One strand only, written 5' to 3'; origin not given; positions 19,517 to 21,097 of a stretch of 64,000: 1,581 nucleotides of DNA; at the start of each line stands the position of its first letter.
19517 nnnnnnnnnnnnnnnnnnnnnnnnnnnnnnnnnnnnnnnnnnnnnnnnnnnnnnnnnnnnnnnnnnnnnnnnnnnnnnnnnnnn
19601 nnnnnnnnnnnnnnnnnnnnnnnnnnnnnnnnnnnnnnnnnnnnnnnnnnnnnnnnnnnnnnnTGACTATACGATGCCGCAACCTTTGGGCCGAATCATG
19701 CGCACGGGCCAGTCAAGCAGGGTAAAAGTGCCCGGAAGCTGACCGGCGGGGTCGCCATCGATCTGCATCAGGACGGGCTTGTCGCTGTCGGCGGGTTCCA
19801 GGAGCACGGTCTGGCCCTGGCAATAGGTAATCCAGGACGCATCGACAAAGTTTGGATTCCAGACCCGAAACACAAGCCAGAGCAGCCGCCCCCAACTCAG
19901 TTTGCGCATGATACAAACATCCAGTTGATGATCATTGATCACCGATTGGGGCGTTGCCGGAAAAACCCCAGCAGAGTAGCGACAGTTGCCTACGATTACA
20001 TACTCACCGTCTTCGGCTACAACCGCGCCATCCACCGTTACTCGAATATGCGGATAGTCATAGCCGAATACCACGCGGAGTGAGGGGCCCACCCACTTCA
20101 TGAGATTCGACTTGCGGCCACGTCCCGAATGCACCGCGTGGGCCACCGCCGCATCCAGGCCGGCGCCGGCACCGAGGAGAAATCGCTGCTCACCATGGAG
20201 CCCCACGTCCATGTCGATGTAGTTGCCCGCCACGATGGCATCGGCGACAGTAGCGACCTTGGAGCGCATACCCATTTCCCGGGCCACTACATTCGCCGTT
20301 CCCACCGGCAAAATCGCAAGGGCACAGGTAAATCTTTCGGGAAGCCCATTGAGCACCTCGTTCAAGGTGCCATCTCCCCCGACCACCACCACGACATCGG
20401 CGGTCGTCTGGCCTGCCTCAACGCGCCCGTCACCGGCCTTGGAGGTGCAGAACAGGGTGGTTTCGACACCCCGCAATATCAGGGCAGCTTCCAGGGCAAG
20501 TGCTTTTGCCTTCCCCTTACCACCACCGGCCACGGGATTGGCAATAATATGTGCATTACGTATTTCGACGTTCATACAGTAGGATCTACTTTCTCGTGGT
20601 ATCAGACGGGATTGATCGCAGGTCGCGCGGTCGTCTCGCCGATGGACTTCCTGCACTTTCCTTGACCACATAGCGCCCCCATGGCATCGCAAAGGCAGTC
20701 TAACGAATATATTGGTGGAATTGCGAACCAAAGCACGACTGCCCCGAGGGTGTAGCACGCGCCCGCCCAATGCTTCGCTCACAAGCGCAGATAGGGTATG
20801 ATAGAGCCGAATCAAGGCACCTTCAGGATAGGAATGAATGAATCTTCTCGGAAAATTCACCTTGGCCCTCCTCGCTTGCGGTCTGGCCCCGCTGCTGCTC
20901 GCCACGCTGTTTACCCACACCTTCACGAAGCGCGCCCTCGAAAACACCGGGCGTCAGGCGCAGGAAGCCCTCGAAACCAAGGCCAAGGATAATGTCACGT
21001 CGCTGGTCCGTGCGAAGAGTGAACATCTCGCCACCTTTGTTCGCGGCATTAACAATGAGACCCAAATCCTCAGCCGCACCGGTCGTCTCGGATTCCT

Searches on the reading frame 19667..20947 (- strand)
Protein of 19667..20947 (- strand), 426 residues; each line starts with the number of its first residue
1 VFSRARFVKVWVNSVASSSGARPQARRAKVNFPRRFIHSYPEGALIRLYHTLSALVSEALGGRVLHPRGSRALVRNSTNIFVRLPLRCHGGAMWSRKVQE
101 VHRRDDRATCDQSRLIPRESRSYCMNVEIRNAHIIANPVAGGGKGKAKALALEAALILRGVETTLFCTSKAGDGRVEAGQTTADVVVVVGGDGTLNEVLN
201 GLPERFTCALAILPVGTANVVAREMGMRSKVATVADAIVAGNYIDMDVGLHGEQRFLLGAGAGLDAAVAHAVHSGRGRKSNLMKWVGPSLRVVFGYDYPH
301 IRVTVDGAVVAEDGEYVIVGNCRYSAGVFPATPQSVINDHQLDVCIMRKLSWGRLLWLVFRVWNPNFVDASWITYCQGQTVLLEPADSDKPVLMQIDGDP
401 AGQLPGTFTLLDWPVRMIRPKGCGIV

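Call 37: search_protein_families(library=pfam, proteins=[window:19667-20947:-], max_evalue=0.00001)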
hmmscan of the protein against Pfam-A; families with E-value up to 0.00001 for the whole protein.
window:19667-20947:- (426 aa): 2 families
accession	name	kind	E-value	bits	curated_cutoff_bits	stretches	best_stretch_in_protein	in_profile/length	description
PF00781.29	DAGK_cat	-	4.7e-25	88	23.6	1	132-249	2-123/125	Diacylglycerol kinase catalytic domain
PF19279.4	YegS_C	-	4.4e-17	62.7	27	1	262-411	5-150/158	YegS C-terminal NAD kinase beta sandwich-like domain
